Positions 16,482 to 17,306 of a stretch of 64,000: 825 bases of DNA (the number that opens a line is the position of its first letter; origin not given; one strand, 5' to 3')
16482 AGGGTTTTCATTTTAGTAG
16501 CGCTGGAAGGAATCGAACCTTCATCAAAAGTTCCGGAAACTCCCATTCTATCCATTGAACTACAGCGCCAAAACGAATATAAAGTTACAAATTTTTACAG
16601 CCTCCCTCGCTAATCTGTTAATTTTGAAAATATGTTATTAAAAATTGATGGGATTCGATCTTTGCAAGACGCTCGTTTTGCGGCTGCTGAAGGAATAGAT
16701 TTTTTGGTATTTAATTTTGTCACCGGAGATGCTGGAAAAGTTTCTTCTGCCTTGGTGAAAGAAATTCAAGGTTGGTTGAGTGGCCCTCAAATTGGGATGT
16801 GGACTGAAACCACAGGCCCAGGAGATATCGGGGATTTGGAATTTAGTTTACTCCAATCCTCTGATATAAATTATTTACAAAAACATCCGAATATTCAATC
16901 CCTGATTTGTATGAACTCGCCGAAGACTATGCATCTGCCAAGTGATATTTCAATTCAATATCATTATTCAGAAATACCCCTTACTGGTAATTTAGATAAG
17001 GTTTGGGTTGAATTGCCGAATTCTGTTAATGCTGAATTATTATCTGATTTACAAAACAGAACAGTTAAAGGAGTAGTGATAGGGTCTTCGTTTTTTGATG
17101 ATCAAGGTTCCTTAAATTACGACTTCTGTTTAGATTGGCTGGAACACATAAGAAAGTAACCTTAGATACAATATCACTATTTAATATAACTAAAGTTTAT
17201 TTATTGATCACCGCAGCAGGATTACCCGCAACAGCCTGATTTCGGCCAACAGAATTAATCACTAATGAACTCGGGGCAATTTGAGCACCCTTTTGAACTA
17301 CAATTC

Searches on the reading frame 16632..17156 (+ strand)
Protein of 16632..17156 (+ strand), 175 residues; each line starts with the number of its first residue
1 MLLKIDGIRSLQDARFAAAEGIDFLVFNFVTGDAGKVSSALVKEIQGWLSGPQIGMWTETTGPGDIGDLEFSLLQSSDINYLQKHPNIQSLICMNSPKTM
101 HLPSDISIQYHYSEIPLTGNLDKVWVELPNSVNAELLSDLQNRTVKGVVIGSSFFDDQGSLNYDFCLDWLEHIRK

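Call 14: find_encoding_contigs(protein=window:16632-17156:+, flank=6000, max_places=10)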
Protein window:16632-17156:+ (175 aa): 2 contigs read that carry it; 2 places shown.
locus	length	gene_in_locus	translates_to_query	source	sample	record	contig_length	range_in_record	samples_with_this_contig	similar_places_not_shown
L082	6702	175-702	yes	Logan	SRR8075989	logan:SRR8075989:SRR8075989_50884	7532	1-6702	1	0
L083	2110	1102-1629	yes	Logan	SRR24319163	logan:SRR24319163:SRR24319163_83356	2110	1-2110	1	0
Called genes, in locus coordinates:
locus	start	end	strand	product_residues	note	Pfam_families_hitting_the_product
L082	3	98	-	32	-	?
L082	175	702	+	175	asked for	-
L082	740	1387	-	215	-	PF00132:Hexapep (faint), PF25087:GMPPB_C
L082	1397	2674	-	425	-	PF11013:DUF2851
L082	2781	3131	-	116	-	PF01035:DNA_binding_1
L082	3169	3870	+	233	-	PF02348:CTP_transf_3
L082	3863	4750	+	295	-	PF04338:DUF481 (faint), PF11276:DUF3078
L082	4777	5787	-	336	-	-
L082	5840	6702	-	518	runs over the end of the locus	PF00171:Aldedh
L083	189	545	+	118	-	-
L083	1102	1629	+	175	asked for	-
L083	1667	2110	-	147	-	?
